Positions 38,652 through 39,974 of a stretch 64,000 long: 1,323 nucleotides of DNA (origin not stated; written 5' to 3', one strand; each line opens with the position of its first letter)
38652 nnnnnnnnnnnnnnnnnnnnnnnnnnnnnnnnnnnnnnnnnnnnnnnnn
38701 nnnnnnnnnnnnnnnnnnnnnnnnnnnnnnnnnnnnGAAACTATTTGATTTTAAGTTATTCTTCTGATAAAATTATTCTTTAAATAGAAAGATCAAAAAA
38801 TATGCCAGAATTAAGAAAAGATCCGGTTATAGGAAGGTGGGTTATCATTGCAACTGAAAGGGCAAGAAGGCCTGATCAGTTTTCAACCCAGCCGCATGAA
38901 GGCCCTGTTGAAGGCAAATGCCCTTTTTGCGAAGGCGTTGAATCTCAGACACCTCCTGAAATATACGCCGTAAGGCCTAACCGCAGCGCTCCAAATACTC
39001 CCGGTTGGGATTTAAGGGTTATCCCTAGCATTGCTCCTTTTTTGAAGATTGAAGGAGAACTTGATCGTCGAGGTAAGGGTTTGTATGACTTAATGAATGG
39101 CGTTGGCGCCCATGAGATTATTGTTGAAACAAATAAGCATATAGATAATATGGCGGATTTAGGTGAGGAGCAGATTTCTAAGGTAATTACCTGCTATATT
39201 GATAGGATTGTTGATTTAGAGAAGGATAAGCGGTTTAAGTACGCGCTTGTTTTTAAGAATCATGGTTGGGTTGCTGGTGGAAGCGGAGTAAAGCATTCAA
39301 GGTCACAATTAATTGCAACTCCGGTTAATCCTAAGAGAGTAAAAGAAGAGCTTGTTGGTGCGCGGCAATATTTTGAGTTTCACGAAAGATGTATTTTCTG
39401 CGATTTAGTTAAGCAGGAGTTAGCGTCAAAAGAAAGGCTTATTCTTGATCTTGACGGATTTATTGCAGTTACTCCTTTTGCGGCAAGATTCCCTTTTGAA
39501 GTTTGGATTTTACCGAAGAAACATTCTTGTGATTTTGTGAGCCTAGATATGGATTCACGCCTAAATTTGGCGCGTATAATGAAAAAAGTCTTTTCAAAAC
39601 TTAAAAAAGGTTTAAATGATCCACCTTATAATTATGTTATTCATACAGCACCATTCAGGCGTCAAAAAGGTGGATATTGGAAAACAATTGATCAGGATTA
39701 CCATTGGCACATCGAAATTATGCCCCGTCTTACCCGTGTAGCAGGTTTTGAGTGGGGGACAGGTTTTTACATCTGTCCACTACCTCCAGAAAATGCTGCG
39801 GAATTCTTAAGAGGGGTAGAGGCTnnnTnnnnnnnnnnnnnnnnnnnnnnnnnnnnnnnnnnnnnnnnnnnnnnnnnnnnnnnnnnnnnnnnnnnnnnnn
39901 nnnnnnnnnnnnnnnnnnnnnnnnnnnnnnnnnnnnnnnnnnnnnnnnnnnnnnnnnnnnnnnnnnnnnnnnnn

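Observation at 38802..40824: Tandem GalT-like HIT-family paralogs, one lacking the nucleophilic histidine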

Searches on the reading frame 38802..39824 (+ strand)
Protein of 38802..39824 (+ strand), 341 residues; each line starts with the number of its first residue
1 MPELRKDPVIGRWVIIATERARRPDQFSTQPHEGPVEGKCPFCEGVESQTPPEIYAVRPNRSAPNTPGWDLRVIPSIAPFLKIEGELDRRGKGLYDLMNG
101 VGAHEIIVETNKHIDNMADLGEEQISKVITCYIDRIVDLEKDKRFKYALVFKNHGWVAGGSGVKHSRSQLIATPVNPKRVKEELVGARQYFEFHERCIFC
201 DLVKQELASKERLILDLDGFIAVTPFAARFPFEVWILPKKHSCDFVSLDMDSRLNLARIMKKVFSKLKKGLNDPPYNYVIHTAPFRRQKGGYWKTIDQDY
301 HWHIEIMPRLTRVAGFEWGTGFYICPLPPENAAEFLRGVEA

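Call 3: search_protein_families(library=pfam, proteins=[window:38802-39824:+], max_evalue=0.01)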
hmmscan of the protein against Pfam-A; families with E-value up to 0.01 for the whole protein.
window:38802-39824:+ (341 aa): 5 families
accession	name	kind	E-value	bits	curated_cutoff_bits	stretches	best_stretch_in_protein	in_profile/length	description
PF02744.22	GalP_UDP_tr_C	-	8.5e-15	55.3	29.2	1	188-306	6-119/165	Galactose-1-phosphate uridyl transferase, C-terminal domain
PF16285.10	DUF4931_N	-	8.8e-10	39.2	24.1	1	105-171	54-119/124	Domain of unknown function (DUF4931) N-terminal domain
PF16268.10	DUF4921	-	1.4e-07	31.3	28.5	1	108-332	174-389/425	Domain of unknown function (DUF4921)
PF01087.27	GalP_UDP_transf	-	5.2e-07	30.7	22.1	1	93-170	101-177/184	Galactose-1-phosphate uridyl transferase, N-terminal domain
PF01230.28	HIT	-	6.5e-05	23.9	21.5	0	210-281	5-76/98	HIT domain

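Call 4: search_protein_families(library=ncbifam, proteins=[window:38802-39824:+], max_evalue=0.01)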
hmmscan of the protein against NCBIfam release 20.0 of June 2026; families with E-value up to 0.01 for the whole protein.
window:38802-39824:+ (341 aa): 2 families
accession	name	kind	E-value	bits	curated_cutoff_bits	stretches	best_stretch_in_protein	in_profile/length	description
NF008724.0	PRK11720.1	equivalog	7.8e-36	123.9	448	1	3-315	11-308/348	UDP-glucose--hexose-1-phosphate uridylyltransferase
TIGR00209.1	galT_1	equivalog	6.2e-30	104.3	102.1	1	4-314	13-308/349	galactose-1-phosphate uridylyltransferase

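Call 7: search_solved_structures(query=window:38802-39824:+, max_evalue=1e-10, show_alignments=1)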
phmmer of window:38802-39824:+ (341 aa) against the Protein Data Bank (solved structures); distinct sequences matched with E-value up to 1e-10: 9.
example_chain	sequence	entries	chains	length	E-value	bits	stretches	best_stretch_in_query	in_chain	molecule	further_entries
1z84_A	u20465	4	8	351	1.9e-69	237.9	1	2-339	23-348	galactose-1-phosphate uridyl transferase-like protein | putative galactose-1-phosphate uridyl transferase | Probable galactose-1-phosphate uridyl transferase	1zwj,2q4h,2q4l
2h39_A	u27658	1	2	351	3.6e-69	237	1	2-339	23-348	Probable galactose-1-phosphate uridyl transferase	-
6k5z_A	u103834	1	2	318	1.4e-33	119.9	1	3-335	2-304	Galactose-1-phosphate uridylyltransferase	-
6k9z_A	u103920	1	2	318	3.4e-33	118.6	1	3-335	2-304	Galactose-1-phosphate uridylyltransferase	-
1hxq_A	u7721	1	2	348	1.6e-20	76.9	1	101-300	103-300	HEXOSE-1-PHOSPHATE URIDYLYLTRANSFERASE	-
1gup_A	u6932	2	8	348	3.1e-20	76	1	101-300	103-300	GALACTOSE-1-PHOSPHATE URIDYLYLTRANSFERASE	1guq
1hxp_A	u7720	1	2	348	3.4e-20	75.9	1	101-300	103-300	HEXOSE-1-PHOSPHATE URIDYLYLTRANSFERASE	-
5in3_B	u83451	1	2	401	5e-17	65.5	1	140-338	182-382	Galactose-1-phosphate uridylyltransferase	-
6gqd_A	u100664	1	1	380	5.4e-17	65.4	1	140-338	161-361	Galactose-1-phosphate uridylyltransferase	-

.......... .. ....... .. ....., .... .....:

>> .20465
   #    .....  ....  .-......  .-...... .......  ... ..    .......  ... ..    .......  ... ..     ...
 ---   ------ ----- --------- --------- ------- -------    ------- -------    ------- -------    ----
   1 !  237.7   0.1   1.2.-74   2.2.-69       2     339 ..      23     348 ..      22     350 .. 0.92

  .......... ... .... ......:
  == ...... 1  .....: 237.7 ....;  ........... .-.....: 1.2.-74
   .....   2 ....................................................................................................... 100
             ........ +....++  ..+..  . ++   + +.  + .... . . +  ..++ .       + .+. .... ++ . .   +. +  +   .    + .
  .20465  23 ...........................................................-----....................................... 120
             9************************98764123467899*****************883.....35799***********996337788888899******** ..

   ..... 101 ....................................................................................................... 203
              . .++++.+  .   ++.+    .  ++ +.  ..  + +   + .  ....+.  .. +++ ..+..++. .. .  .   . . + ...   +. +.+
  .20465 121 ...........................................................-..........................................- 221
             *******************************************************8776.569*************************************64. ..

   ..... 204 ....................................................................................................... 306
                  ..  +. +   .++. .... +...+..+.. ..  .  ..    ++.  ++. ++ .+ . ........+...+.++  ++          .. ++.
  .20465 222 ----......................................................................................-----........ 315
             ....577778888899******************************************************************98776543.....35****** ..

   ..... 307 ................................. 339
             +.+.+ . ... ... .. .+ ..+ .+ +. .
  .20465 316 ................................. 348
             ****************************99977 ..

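Call 12: find_homologous_proteins(query=window:38802-39824:+, max_evalue=1e-20)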
Query window:38802-39824:+ (341 aa): 8000 proteins with E <= 1e-20 among 8000 candidates; the best 120 are listed.
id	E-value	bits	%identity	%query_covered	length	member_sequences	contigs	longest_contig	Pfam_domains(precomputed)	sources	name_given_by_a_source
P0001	8.9e-238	807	100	100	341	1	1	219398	PF16268.11,PF16285.11,PF02744.23,PF01087.28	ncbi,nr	ncbi:MAG: galactose-1-phosphate uridylyltransferase [Candidatus Omnitrophica bacterium]|nr:galactose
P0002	7.6e-206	701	83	100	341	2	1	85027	PF16268.11,PF16285.11,PF02744.23,PF01087.28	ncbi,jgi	ncbi:MAG: galactose-1-phosphate uridylyltransferase [Candidatus Omnitrophota bacterium]|jgi:UDPgluco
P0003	2.1e-202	690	82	100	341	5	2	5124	PF16268.11,PF16285.11,PF02744.23,PF01087.28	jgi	jgi:UDPglucose--hexose-1-phosphate uridylyltransferase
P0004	2.8e-202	690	80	100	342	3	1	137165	PF16268.11,PF16285.11,PF02744.23,PF01087.28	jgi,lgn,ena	-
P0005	5.6e-202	689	83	99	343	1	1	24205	PF16268.11,PF16285.11,PF02744.23,PF01087.28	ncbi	ncbi:MAG: galactose-1-phosphate uridylyltransferase [Candidatus Omnitrophota bacterium]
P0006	7.2e-202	688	83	100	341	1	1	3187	PF16268.11,PF16285.11,PF02744.23,PF01087.28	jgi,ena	-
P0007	4.9e-201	686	82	100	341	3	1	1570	PF16268.11,PF16285.11,PF02744.23,PF01087.28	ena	-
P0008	2.6e-200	683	82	100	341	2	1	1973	PF16268.11,PF16285.11,PF02744.23,PF01087.28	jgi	jgi:UDPglucose--hexose-1-phosphate uridylyltransferase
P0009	4.2e-200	683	82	100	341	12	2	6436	PF16268.11,PF16285.11,PF02744.23,PF01087.28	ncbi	ncbi:MAG: DUF4931 domain-containing protein [Candidatus Omnitrophota bacterium]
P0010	4.6e-200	682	82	100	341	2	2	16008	PF16268.11,PF16285.11,PF02744.23,PF01087.28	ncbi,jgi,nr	ncbi:MAG: DUF4931 domain-containing protein [Candidatus Omnitrophica bacterium]|jgi:UDPglucose--hexo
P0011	1.2e-199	681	83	100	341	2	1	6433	PF16268.11,PF16285.11,PF01230.30,PF02744.23,PF01087.28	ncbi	-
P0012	3.0e-199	680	81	99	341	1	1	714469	PF16268.11,PF16285.11,PF02744.23,PF01087.28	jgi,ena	-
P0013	3.1e-199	680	81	100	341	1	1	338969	PF16268.11,PF16285.11,PF01230.30,PF02744.23,PF01087.28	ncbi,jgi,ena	ncbi:MAG: galactose-1-phosphate uridylyltransferase [Candidatus Omnitrophota bacterium]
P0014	3.5e-199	680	81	100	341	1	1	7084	PF16268.11,PF16285.11,PF01230.30,PF02744.23,PF01087.28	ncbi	ncbi:MAG: galactose-1-phosphate uridylyltransferase [Candidatus Omnitrophota bacterium]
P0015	5.0e-199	679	81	99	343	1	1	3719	PF16268.11,PF16285.11,PF02744.23,PF01087.28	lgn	-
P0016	5.2e-199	679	80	100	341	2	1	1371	PF16268.11,PF16285.11,PF02744.23,PF01087.28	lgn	-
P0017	5.3e-199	679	81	100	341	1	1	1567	PF16268.11,PF16285.11,PF02744.23,PF01087.28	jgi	jgi:UDPglucose--hexose-1-phosphate uridylyltransferase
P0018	8.4e-199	678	83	99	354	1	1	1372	PF16268.11,PF16285.11,PF02744.23,PF01087.28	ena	-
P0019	9.4e-199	678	81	100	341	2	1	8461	PF16268.11,PF16285.11,PF01230.30,PF02744.23,PF01087.28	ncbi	-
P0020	1.4e-198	678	81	100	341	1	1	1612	PF16268.11,PF16285.11,PF02744.23,PF01087.28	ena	-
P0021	1.6e-198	677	81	100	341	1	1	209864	PF16268.11,PF16285.11,PF02744.23,PF01087.28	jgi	-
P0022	2.1e-198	677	81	99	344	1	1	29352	PF16268.11,PF16285.11,PF02744.23,PF01087.28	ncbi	ncbi:MAG: DUF4931 domain-containing protein [Candidatus Omnitrophota bacterium]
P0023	3.6e-198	676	80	100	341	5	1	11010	PF16268.11,PF16285.11,PF01230.30,PF02744.23,PF01087.28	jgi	-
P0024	4.9e-198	676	81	100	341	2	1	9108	PF16268.11,PF16285.11,PF02744.23,PF01087.28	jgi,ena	-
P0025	5.4e-198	676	80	100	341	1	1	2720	PF16268.11,PF16285.11,PF02744.23,PF01087.28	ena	-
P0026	7.5e-198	675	81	100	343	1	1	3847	PF16268.11,PF16285.11,PF02744.23,PF01087.28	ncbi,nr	ncbi:MAG: galactose-1-phosphate uridylyltransferase [Candidatus Omnitrophica bacterium]|nr:galactose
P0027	7.7e-198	675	82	100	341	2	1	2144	PF16268.11,PF16285.11,PF02744.23,PF01087.28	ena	-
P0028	9.3e-198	675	82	100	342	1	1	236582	PF16268.11,PF16285.11,PF01230.30,PF02744.23,PF01087.28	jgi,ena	-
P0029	9.5e-198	675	80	100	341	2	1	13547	PF16268.11,PF16285.11,PF01230.30,PF02744.23,PF01087.28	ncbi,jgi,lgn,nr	ncbi:MAG: DUF4931 domain-containing protein [Candidatus Omnitrophica bacterium]|nr:DUF4931 domain-co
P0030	1.1e-197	675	80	100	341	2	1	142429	PF16268.11,PF16285.11,PF02744.23,PF01087.28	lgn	-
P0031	1.2e-197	675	80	100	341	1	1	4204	PF16268.11,PF16285.11,PF02744.23,PF01087.28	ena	-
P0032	1.3e-197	674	79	100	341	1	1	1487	PF16268.11,PF16285.11,PF02744.23,PF01087.28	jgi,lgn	jgi:UDPglucose--hexose-1-phosphate uridylyltransferase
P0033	1.3e-197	674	81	100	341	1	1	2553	PF16268.11,PF16285.11,PF01230.30,PF02744.23,PF01087.28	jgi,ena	jgi:UDPglucose--hexose-1-phosphate uridylyltransferase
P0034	1.4e-197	674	80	100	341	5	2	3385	PF16268.11,PF16285.11,PF01230.30,PF02744.23,PF01087.28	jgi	jgi:UDPglucose--hexose-1-phosphate uridylyltransferase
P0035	1.4e-197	674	80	100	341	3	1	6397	PF16268.11,PF16285.11,PF02744.23,PF01087.28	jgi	jgi:UDPglucose--hexose-1-phosphate uridylyltransferase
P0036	1.5e-197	674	81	100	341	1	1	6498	PF16268.11,PF16285.11,PF02744.23,PF01087.28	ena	-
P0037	1.5e-197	674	82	99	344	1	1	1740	PF16268.11,PF16285.11,PF02744.23,PF01087.28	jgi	jgi:UDPglucose--hexose-1-phosphate uridylyltransferase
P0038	1.6e-197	674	81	99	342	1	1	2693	PF16268.11,PF16285.11,PF02744.23,PF01087.28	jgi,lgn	jgi:UDPglucose--hexose-1-phosphate uridylyltransferase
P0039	1.9e-197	674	81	100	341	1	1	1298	PF16268.11,PF16285.11,PF01230.30,PF02744.23,PF01087.28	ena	-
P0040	2.4e-197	674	80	100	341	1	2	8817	PF16268.11,PF16285.11,PF02744.23,PF01087.28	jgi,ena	jgi:UDPglucose--hexose-1-phosphate uridylyltransferase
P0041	3.1e-197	673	81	99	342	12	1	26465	PF16268.11,PF16285.11,PF01230.30,PF02744.23,PF01087.28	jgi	-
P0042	4.4e-197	673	80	100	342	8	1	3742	PF16268.11,PF16285.11,PF02744.23,PF01087.28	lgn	-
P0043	5.9e-197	672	80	100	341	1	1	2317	PF16268.11,PF16285.11,PF01230.30,PF02744.23,PF01087.28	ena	-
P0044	6.3e-197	672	82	100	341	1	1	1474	PF16268.11,PF16285.11,PF02744.23,PF01087.28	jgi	jgi:UDPglucose--hexose-1-phosphate uridylyltransferase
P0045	7.4e-197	672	80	100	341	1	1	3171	PF16268.11,PF16285.11,PF02744.23,PF01087.28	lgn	-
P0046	8.2e-197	672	81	100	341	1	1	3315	PF16268.11,PF16285.11,PF01230.30,PF02744.23,PF01087.28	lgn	-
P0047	8.9e-197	672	79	99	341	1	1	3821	PF16268.11,PF16285.11,PF02744.23,PF01087.28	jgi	jgi:UDPglucose--hexose-1-phosphate uridylyltransferase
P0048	1.0e-196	671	80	100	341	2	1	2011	PF16268.11,PF16285.11,PF02744.23,PF01087.28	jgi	-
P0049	1.2e-196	671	80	100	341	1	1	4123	PF16268.11,PF16285.11,PF02744.23,PF01087.28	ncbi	ncbi:MAG: galactose-1-phosphate uridylyltransferase [Deltaproteobacteria bacterium]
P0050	1.3e-196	671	80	100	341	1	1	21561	PF16268.11,PF16285.11,PF02744.23,PF01087.28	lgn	-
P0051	1.5e-196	671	79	100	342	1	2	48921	PF16268.11,PF16285.11,PF02744.23,PF01087.28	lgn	-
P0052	1.5e-196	671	81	100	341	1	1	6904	PF16268.11,PF16285.11,PF02744.23,PF01087.28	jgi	jgi:UDPglucose--hexose-1-phosphate uridylyltransferase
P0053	1.7e-196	671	82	100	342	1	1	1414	PF16268.11,PF16285.11,PF02744.23,PF01087.28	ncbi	-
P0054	1.8e-196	671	80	100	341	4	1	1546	PF16268.11,PF16285.11,PF02744.23,PF01087.28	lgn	-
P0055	1.8e-196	671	79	100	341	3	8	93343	PF16268.11,PF16285.11,PF01230.30,PF02744.23,PF01087.28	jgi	jgi:UDPglucose--hexose-1-phosphate uridylyltransferase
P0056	1.9e-196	671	79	100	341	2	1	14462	PF16268.11,PF16285.11,PF02744.23,PF01087.28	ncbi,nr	ncbi:MAG: galactose-1-phosphate uridylyltransferase [Candidatus Omnitrophica bacterium]|nr:galactose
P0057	1.9e-196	671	80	100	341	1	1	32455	PF16268.11,PF16285.11,PF01230.30,PF02744.23,PF01087.28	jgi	jgi:UDPglucose--hexose-1-phosphate uridylyltransferase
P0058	2.0e-196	671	79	100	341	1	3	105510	PF16268.11,PF16285.11,PF02744.23,PF01087.28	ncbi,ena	-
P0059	2.2e-196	670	80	100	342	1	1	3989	PF16268.11,PF16285.11,PF02744.23,PF01087.28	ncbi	-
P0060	2.6e-196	670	78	99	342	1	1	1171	PF16268.11,PF16285.11,PF01230.30,PF02744.23,PF01087.28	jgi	-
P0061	2.6e-196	670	80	100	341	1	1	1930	PF16268.11,PF16285.11,PF02744.23,PF01087.28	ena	-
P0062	3.5e-196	670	80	100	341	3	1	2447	PF16268.11,PF16285.11,PF02744.23,PF01087.28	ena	-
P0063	4.2e-196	669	79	99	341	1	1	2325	PF16268.11,PF16285.11,PF02744.23,PF01087.28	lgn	-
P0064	5.7e-196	669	80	100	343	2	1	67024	PF16268.11,PF16285.11,PF02744.23,PF01087.28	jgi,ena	-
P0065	6.2e-196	669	81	99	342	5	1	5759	PF16268.11,PF16285.11,PF02744.23,PF01087.28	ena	-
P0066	7.0e-196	669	80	100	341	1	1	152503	PF16268.11,PF16285.11,PF02744.23,PF01087.28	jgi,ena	-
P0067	8.3e-196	668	80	100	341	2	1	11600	PF16268.11,PF16285.11,PF02744.23,PF01087.28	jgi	-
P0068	8.7e-196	668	80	100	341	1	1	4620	PF16268.11,PF16285.11,PF02744.23,PF01087.28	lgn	-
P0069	9.0e-196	668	80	100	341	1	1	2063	PF16268.11,PF16285.11,PF01230.30,PF02744.23,PF01087.28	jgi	jgi:UDPglucose--hexose-1-phosphate uridylyltransferase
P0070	1.1e-195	668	82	99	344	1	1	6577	PF16268.11,PF16285.11,PF01230.30,PF02744.23,PF01087.28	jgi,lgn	jgi:UDPglucose--hexose-1-phosphate uridylyltransferase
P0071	1.2e-195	668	79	100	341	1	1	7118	PF16268.11,PF16285.11,PF02744.23,PF01087.28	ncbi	-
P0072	1.2e-195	668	80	100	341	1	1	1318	PF16268.11,PF16285.11,PF02744.23,PF01087.28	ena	-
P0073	1.3e-195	668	79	100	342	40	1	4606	PF16268.11,PF16285.11,PF02744.23,PF01087.28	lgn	-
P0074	1.3e-195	668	79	100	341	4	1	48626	PF16268.11,PF16285.11,PF02744.23,PF01087.28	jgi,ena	-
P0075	1.5e-195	668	80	100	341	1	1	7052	PF16268.11,PF16285.11,PF02744.23,PF01087.28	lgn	-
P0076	1.6e-195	668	79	100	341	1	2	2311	PF16268.11,PF16285.11,PF01230.30,PF02744.23,PF01087.28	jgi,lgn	-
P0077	1.8e-195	667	81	99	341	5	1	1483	PF16268.11,PF16285.11,PF01230.30,PF02744.23,PF01087.28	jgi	jgi:UDPglucose--hexose-1-phosphate uridylyltransferase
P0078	1.9e-195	667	80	99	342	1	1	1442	PF16268.11,PF16285.11,PF01230.30,PF02744.23,PF01087.28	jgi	-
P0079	2.1e-195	667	79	100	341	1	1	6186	PF16268.11,PF16285.11,PF02744.23,PF01087.28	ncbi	-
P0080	2.2e-195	667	79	100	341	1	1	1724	PF16268.11,PF16285.11,PF01230.30,PF02744.23,PF01087.28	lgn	-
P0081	2.4e-195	667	79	100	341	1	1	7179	PF16268.11,PF16285.11,PF02744.23,PF01087.28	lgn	-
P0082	2.6e-195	667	77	100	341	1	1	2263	PF16268.11,PF16285.11,PF02744.23,PF01087.28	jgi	-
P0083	3.0e-195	667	79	100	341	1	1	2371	PF16268.11,PF16285.11,PF01230.30,PF02744.23,PF01087.28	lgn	-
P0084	3.8e-195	666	79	100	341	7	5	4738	PF16268.11,PF16285.11,PF01230.30,PF02744.23,PF01087.28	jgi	jgi:UDPglucose--hexose-1-phosphate uridylyltransferase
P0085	3.9e-195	666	78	100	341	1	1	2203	PF16268.11,PF16285.11,PF01230.30,PF02744.23,PF01087.28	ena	-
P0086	3.9e-195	666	79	100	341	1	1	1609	PF16268.11,PF16285.11,PF01230.30,PF02744.23,PF01087.28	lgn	-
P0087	4.0e-195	666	79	100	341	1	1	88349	PF16268.11,PF16285.11,PF01230.30,PF02744.23,PF01087.28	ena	-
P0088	4.2e-195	666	79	100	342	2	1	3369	PF16268.11,PF16285.11,PF02744.23,PF01087.28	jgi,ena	-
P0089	4.6e-195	666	80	100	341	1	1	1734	PF16268.11,PF16285.11,PF02744.23,PF01087.28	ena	-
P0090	4.8e-195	666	78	100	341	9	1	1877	PF16268.11,PF16285.11,PF02744.23,PF01087.28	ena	-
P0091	6.1e-195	666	79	100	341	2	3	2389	PF16268.11,PF16285.11,PF01230.30,PF02744.23,PF01087.28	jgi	jgi:UDPglucose--hexose-1-phosphate uridylyltransferase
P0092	7.1e-195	665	80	100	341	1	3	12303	PF16268.11,PF16285.11,PF01230.30,PF02744.23,PF01087.28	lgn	-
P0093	7.2e-195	665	80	100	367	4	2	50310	PF16268.11,PF16285.11,PF02744.23,PF01087.28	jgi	-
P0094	7.7e-195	665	79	100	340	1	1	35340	PF16268.11,PF16285.11,PF01230.30,PF02744.23,PF01087.28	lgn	-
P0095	8.4e-195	665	81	99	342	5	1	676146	PF16268.11,PF16285.11,PF02744.23,PF01087.28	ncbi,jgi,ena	ncbi:MAG: DUF4931 domain-containing protein [Candidatus Omnitrophota bacterium]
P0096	8.4e-195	665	81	99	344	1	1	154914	PF16268.11,PF16285.11,PF02744.23,PF01087.28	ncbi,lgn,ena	-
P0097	9.6e-195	665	79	100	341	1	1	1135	PF16268.11,PF16285.11,PF02744.23,PF01087.28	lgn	-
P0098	1.0e-194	665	80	100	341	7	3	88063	PF16268.11,PF16285.11,PF02744.23,PF01087.28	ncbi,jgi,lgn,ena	-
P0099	1.0e-194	665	79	100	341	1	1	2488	PF16268.11,PF16285.11,PF01230.30,PF02744.23,PF01087.28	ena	-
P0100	1.2e-194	665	78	100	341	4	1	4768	PF16268.11,PF16285.11,PF02744.23,PF01087.28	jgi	jgi:UDPglucose--hexose-1-phosphate uridylyltransferase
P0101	1.2e-194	665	80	99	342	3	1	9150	PF16268.11,PF16285.11,PF02744.23,PF01087.28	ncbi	-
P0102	1.6e-194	664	79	100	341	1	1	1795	PF16268.11,PF16285.11,PF02744.23,PF01087.28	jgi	jgi:UDPglucose--hexose-1-phosphate uridylyltransferase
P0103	1.9e-194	664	80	100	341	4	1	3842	PF16268.11,PF16285.11,PF02744.23,PF01087.28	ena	-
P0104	2.0e-194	664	79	100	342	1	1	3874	PF16268.11,PF16285.11,PF02744.23,PF01087.28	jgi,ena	jgi:UDPglucose--hexose-1-phosphate uridylyltransferase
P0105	2.0e-194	664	79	100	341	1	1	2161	PF16268.11,PF16285.11,PF02744.23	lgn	-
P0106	2.1e-194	664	80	99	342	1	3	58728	PF16268.11,PF16285.11,PF02744.23,PF01087.28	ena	-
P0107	2.4e-194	664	79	100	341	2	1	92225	PF16268.11,PF16285.11,PF02744.23,PF01087.28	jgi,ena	-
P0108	2.4e-194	664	79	99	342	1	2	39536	PF16268.11,PF16285.11,PF01230.30,PF02744.23,PF01087.28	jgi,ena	-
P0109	3.2e-194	663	79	100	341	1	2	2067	PF16268.11,PF16285.11,PF02744.23,PF01087.28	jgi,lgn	jgi:UDPglucose--hexose-1-phosphate uridylyltransferase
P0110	3.2e-194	663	79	99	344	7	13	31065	PF16268.11,PF16285.11,PF02744.23,PF01087.28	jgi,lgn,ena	-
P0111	3.2e-194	663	80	99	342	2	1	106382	PF16268.11,PF16285.11,PF02744.23,PF01087.28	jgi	-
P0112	3.6e-194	663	79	100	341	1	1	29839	PF16268.11,PF16285.11,PF02744.23,PF01087.28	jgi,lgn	jgi:UDPglucose--hexose-1-phosphate uridylyltransferase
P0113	3.9e-194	663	79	100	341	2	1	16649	PF16268.11,PF16285.11,PF02744.23,PF01087.28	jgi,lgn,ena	-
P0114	4.3e-194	663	79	99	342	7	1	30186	PF16268.11,PF16285.11,PF01230.30,PF02744.23,PF01087.28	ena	-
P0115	4.9e-194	663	79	100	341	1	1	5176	PF16268.11,PF16285.11,PF01230.30,PF02744.23,PF01087.28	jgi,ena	-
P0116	5.7e-194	662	79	100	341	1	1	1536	PF16268.11,PF16285.11,PF02744.23,PF01087.28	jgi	jgi:UDPglucose--hexose-1-phosphate uridylyltransferase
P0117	5.9e-194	662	80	100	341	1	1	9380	PF16268.11,PF16285.11,PF02744.23,PF01087.28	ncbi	-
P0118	6.6e-194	662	80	100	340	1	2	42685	PF16268.11,PF16285.11,PF02744.23,PF01087.28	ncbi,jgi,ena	ncbi:MAG: galactose-1-phosphate uridylyltransferase [Candidatus Omnitrophota bacterium]|jgi:UDPgluco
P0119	8.2e-194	662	79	100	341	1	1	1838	PF16268.11,PF16285.11,PF02744.23,PF01087.28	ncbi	-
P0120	8.5e-194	662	80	99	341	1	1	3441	PF16268.11,PF16285.11,PF02744.23,PF01087.28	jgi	jgi:UDPglucose--hexose-1-phosphate uridylyltransferase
